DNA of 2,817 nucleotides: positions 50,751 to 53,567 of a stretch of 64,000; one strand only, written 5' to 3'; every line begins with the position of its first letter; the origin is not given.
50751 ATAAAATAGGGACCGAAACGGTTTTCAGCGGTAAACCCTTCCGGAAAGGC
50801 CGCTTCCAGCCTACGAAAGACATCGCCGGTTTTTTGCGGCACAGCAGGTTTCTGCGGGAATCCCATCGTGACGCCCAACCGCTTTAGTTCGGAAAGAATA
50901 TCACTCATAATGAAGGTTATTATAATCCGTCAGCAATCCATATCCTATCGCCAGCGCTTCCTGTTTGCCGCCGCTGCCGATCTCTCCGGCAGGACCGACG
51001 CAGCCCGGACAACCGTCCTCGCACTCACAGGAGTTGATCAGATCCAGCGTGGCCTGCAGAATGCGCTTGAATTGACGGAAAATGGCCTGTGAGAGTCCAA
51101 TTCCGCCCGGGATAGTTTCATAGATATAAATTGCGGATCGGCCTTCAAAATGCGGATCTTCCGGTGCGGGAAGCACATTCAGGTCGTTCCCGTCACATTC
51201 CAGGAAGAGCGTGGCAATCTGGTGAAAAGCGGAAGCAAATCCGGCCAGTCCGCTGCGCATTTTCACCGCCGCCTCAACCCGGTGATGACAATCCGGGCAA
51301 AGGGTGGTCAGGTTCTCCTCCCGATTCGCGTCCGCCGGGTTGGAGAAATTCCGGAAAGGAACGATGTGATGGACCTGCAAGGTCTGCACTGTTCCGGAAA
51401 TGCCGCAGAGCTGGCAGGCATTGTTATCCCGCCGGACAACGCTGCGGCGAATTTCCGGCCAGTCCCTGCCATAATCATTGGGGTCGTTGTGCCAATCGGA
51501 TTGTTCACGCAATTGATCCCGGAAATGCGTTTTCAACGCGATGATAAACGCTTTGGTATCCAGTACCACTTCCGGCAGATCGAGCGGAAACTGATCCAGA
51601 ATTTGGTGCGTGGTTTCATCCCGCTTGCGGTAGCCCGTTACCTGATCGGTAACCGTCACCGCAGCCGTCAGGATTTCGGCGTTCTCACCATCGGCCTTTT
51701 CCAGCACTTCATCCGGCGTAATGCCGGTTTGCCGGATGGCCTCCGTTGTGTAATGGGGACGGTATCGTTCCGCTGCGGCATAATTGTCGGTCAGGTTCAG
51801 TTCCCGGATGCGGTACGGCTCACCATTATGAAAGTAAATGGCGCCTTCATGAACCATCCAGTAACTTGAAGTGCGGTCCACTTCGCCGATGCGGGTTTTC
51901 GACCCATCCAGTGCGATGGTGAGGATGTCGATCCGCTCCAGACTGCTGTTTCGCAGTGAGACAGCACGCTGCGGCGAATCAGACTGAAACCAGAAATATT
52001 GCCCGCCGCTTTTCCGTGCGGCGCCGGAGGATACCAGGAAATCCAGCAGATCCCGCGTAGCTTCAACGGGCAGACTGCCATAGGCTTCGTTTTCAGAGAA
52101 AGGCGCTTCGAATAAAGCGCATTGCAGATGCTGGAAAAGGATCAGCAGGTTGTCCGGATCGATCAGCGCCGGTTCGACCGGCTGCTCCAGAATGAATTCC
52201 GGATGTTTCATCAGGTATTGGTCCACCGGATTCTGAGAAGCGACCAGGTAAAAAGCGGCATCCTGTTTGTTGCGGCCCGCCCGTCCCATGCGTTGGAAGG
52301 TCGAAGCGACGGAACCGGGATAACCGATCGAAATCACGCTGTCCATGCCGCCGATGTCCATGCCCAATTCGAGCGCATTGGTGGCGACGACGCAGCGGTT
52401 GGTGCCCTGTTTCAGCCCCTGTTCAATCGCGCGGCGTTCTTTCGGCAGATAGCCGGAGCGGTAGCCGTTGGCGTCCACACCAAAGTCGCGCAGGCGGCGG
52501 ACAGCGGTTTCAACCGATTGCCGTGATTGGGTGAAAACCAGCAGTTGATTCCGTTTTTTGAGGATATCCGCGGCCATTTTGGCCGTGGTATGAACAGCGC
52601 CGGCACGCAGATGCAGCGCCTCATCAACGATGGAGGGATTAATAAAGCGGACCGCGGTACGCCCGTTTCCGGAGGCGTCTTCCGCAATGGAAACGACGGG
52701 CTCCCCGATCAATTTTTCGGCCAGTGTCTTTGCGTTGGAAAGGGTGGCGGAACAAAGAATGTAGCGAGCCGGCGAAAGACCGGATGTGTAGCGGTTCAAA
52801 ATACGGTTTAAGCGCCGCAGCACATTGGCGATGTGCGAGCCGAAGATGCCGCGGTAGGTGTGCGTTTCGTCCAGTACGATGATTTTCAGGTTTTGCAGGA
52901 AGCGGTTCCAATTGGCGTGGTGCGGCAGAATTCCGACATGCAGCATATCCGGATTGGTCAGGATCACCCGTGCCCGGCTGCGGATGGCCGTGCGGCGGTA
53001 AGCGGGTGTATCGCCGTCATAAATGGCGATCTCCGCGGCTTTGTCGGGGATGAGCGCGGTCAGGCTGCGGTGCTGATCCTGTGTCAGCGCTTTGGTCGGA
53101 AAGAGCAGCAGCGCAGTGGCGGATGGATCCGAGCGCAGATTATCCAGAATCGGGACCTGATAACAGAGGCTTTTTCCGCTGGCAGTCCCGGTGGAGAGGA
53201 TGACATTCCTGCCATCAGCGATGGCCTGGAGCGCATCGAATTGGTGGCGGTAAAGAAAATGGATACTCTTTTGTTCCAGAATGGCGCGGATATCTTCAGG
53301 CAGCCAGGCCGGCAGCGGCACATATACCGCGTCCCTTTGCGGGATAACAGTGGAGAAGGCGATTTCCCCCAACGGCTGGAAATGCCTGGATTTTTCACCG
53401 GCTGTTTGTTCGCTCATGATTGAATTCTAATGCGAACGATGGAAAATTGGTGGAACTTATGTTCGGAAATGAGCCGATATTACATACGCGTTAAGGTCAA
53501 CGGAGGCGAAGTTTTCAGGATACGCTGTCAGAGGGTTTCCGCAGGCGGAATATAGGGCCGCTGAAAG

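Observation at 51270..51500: HNH endonuclease domain embedded in an MrfA/DUF1998 helicase: a possible self-contained incision-unwinding-resection repair system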

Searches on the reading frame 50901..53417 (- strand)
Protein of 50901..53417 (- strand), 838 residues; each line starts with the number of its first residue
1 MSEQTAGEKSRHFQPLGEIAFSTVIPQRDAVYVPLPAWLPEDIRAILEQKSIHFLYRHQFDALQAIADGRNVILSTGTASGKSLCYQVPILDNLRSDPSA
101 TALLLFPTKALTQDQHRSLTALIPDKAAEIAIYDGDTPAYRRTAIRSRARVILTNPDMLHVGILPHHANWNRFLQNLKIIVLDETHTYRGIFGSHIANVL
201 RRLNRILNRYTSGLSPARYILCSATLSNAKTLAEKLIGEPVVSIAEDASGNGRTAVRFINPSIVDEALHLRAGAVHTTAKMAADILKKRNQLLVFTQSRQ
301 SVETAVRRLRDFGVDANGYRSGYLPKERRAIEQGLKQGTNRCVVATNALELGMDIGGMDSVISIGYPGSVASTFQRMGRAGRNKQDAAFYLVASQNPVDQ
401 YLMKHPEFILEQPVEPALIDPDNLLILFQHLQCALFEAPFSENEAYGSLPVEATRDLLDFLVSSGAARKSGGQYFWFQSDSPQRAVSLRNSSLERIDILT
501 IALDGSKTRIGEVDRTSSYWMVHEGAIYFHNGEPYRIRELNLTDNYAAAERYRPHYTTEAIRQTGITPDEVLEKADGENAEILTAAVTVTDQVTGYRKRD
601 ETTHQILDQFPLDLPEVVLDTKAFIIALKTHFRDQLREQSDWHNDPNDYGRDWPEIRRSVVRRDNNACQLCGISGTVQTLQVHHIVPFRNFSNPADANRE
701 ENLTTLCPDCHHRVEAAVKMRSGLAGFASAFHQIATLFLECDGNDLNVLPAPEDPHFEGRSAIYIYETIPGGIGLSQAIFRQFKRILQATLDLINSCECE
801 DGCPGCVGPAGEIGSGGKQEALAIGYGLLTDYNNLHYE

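Call 6: search_protein_families(library=pfam, proteins=[window:50901-53417:-], max_evalue=0.01)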
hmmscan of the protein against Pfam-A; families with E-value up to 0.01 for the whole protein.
window:50901-53417:- (838 aa): 8 families
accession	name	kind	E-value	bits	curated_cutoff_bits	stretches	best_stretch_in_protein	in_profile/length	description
PF00270.35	DEAD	-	3.3e-30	105.5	26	1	57-230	2-165/167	DEAD/DEAH box helicase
PF09369.15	MZB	-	2.2e-20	73.6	24.2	1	728-807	2-80/80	MrfA Zn-binding domain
PF00271.37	Helicase_C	-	2.9e-17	63.4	23.5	1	284-383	8-109/110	Helicase conserved C-terminal domain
PF01844.29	HNH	-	1.7e-09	38.2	21.4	1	668-713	1-43/47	HNH endonuclease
PF22982.3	WHD_HRQ1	-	1.9e-07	32.4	27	1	419-490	1-69/70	ATP-dependent helicase HRQ1, winged helix domain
PF04851.21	ResIII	-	1.4e-05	25.5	22.5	1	56-190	5-139/164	Type III restriction enzyme, res subunit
PF13391.12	HNH_2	-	1.5e-05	25.2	21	1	668-713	1-57/66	HNH endonuclease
PF22590.2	Cas3-like_C_2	-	0.00012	22.8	27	1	305-384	18-105/106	CRISPR-associated nuclease/helicase Cas3, C-terminal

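Call 7: search_protein_families(library=ncbifam, proteins=[window:50901-53417:-], max_evalue=0.01)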
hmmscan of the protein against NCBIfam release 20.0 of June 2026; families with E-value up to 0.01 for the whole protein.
window:50901-53417:- (838 aa): 36 families (the best 25 are shown)
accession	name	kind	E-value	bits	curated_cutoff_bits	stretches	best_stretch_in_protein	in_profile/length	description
TIGR03817.1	DECH_helic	hypoth_equivalog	4.5e-189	630.3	874.1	2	21-631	3-616/742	helicase/secretion neighborhood putative DEAH-box helicase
TIGR04121.1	DEXH_lig_assoc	equivalog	4.9e-41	140.3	850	1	55-447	14-411/804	ligase-associated DNA damage response DEXH box helicase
NF010338.0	PRK13767.1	equivalog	9.6e-32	110.1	849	1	58-385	37-387/877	ATP-dependent helicase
NF007284.0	PRK09751.1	equivalog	1.8e-22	78.5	1496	2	320-383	355-419/1538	ATP-dependent helicase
TIGR01389.1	recQ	equivalog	9e-19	67.3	640.2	1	58-396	17-331/591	DNA helicase RecQ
NF041063.1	DpdF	equivalog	9.3e-19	67.5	550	1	68-396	157-485/813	protein DpdF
TIGR00614.1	recQ_fam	subfamily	1e-18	67.4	219.8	2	292-392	229-329/470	RecQ family ATP-dependent DNA helicase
NF053636.1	DDHlcsCsdAPsy1082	equivalog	1.8e-16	59.7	890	1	59-384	30-338/512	DEAD/DEAH box helicase CsdA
NF053711.1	RNA_heli_RhlE1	exception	2.5e-16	59.5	750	1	59-394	28-350/434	RNA helicase RhlE1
NF002654.0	PRK02362.1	equivalog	3.1e-16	58.8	887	1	39-310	8-264/739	ATP-dependent DNA helicase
NF001308.0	PRK00254.1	equivalog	4.2e-16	58.3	1216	1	41-306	10-255/720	ATP-dependent DNA helicase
NF041067.1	DpdJ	equivalog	5.1e-16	57.5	800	2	175-240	360-419/1482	protein DpdJ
NF053631.1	RNA_helic_CshA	equivalog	1.3e-15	57.2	646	1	59-389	26-338/434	degradosome RNA helicase CshA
NF010337.0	PRK13766.1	equivalog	4e-15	55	610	2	278-397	353-482/781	Hef nuclease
NF008744.0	PRK11776.1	equivalog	3.9e-14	52.1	524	1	47-396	19-350/460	ATP-dependent RNA helicase DbpA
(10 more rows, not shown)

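Call 8: search_solved_structures(query=window:50901-53417:-, show_alignments=2, max_evalue=0.00001)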
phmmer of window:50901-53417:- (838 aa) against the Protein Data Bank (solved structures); distinct sequences matched with E-value up to 0.00001: 96 (the best 60 are shown).
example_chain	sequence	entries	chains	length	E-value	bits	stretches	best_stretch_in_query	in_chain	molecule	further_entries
6znp_A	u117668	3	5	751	3.1e-156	524.7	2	25-634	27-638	Uncharacterized ATP-dependent helicase YprA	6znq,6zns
5v9x_A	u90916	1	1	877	7.9e-24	86.8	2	59-319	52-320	ATP-dependent DNA helicase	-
7lhl_A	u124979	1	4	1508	3.9e-23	84.5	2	59-319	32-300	ATP-dependent DNA helicase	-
9tu7_Y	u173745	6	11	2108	3.4e-16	61.5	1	10-239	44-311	DEAD/DEAH box helicase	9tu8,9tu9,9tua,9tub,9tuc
5lst_A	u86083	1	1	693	1.1e-15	59.9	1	315-394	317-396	ATP-dependent DNA helicase Q4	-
1hv8_A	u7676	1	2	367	1.7e-13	52.6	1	67-387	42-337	PUTATIVE ATP-DEPENDENT RNA HELICASE MJ0669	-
4q47_A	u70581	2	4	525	3.5e-11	44.9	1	293-394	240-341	DNA helicase RecQ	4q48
4kbf_A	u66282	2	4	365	6.3e-11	44.1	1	59-386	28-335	Heat resistant RNA dependent ATPase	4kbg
4tmu_A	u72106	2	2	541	7.9e-11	43.8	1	292-390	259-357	RecQ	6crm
1oyw_A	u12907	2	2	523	9.7e-11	43.5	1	292-391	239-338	ATP-dependent DNA helicase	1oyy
6qdv_B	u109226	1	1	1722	1.5e-10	42.9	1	69-234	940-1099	U5 small nuclear ribonucleoprotein 200 kDa helicase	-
4f91_B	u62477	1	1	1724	1.5e-10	42.9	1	69-234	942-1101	U5 small nuclear ribonucleoprotein 200 kDa helicase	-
4f92_B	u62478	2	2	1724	1.5e-10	42.9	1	69-234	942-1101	U5 small nuclear ribonucleoprotein 200 kDa helicase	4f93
5urj_A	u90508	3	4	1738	1.5e-10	42.8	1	69-234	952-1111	U5 small nuclear ribonucleoprotein 200 kDa helicase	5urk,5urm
4kit_B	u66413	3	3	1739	1.5e-10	42.8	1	69-234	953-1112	U5 small nuclear ribonucleoprotein 200 kDa helicase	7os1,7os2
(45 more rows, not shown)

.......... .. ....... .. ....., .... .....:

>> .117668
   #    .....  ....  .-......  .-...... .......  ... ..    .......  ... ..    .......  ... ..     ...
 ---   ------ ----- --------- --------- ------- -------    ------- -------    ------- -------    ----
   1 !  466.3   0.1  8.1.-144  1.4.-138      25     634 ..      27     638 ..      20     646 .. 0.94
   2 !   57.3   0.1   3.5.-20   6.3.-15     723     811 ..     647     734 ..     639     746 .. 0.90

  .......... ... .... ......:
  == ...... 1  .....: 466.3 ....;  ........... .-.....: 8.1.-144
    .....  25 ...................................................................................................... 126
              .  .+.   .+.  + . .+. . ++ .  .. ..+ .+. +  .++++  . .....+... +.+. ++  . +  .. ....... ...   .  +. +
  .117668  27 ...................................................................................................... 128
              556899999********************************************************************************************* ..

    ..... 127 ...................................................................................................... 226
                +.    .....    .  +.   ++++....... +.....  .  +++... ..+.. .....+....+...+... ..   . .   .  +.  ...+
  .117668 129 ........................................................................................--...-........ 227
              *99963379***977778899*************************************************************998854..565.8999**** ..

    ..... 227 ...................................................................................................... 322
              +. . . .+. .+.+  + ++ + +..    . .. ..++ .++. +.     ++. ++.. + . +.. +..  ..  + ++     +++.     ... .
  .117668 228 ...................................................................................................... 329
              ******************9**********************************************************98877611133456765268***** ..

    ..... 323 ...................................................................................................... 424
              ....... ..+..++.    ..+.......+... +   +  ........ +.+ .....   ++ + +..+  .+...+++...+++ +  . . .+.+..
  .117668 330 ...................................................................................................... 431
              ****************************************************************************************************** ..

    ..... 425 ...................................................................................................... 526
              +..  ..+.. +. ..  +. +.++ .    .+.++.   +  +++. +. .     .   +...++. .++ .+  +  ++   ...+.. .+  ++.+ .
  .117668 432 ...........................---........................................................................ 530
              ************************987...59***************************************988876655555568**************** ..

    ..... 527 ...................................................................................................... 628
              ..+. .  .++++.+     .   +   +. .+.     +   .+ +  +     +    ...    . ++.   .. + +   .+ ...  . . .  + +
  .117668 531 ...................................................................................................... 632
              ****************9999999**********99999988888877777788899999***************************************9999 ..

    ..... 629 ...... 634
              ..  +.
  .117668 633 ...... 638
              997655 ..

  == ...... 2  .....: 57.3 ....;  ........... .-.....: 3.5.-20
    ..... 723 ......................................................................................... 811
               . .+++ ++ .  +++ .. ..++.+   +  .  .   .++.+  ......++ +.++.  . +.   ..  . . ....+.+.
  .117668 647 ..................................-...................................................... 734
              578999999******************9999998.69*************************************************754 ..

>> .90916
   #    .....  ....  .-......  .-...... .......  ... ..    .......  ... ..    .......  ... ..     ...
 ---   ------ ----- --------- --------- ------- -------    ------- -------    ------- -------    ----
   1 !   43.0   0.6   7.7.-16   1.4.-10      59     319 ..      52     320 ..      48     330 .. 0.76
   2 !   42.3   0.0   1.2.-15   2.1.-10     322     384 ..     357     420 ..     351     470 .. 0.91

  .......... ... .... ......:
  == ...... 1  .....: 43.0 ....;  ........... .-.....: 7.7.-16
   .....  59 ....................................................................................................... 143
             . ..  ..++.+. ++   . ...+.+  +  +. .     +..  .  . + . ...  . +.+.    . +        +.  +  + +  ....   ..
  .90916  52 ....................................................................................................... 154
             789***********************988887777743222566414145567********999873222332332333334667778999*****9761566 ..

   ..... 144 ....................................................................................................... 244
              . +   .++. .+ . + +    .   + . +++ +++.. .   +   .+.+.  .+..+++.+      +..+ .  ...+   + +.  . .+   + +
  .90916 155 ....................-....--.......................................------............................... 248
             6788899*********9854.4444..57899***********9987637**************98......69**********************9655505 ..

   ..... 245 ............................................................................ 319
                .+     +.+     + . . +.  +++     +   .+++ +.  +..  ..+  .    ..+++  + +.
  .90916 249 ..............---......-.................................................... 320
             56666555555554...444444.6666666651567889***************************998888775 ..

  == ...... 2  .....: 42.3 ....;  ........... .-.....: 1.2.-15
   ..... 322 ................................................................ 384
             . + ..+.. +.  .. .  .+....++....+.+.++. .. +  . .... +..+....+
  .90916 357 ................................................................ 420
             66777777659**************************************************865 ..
